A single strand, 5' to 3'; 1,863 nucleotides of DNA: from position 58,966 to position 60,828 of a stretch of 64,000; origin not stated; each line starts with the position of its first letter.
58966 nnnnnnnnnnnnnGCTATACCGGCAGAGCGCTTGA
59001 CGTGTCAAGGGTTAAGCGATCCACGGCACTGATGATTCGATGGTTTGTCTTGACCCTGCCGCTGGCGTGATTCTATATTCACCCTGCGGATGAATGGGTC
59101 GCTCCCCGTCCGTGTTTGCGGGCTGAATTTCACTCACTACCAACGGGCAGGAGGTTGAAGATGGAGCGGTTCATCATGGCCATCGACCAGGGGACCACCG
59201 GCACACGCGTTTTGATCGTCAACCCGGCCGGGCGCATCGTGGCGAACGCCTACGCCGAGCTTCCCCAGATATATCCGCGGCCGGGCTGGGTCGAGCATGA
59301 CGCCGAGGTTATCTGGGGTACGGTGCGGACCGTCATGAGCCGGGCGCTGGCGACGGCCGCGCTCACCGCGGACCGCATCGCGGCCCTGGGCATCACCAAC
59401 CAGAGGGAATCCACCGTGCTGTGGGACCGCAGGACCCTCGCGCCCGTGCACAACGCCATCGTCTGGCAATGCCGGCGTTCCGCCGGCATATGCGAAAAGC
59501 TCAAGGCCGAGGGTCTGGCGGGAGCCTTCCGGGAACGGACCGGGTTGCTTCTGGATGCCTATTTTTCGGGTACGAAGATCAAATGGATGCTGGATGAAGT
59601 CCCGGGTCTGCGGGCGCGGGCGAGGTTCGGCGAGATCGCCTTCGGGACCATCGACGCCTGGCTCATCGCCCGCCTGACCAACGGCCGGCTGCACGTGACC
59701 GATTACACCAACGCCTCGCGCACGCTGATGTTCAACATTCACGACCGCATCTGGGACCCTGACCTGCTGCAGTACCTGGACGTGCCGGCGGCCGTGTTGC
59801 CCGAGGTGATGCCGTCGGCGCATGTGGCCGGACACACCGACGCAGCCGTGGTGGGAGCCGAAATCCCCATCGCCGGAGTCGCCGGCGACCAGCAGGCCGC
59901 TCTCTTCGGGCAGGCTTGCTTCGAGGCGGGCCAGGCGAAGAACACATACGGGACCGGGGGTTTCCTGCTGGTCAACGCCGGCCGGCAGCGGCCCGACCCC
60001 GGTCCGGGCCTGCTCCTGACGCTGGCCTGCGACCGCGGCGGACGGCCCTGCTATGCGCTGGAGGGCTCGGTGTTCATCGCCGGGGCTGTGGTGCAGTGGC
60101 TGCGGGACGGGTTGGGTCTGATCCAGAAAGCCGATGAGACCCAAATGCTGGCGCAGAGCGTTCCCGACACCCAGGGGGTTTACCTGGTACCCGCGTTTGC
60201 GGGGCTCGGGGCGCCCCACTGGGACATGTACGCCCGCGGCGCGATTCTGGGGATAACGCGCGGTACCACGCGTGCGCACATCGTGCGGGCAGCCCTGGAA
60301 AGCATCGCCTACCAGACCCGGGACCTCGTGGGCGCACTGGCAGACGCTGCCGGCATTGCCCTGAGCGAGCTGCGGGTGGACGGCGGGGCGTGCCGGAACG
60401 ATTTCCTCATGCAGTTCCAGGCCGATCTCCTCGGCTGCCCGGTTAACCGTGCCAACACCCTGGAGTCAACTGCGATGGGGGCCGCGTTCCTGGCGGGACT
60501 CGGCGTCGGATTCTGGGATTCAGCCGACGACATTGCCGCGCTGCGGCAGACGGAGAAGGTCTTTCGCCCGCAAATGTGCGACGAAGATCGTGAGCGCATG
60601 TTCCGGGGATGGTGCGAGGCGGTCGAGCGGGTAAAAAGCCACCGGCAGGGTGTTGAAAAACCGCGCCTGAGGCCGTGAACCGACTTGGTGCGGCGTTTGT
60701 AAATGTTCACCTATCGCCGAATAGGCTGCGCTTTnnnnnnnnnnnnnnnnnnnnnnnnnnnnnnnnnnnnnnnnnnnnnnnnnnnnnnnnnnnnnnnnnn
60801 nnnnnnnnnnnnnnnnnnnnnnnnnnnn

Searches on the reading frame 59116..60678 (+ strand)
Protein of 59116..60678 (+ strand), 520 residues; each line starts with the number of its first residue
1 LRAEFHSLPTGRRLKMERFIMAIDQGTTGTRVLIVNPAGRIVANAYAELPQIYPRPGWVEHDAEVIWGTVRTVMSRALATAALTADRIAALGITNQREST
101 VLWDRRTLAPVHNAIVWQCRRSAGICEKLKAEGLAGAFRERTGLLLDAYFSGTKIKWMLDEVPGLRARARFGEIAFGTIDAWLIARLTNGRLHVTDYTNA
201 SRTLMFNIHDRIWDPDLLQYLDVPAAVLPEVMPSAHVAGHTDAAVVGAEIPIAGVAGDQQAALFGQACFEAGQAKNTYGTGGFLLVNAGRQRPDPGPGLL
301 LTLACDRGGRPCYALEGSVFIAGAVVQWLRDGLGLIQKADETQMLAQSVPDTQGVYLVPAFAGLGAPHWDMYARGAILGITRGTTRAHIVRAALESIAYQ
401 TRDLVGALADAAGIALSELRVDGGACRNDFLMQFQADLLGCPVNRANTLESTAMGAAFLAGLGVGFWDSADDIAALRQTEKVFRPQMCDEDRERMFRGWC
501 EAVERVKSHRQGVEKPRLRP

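Call 68: search_protein_families(library=pfam, proteins=[window:59116-60678:+], max_evalue=0.00001)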
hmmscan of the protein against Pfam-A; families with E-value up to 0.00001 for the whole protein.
window:59116-60678:+ (520 aa): 2 families
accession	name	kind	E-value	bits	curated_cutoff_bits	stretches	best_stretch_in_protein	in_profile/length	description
PF00370.27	FGGY_N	-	2.2e-74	250.6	28.8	1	20-265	2-245/245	FGGY family of carbohydrate kinases, N-terminal domain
PF02782.22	FGGY_C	-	1.8e-45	155.6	27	1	275-462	2-196/198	FGGY family of carbohydrate kinases, C-terminal domain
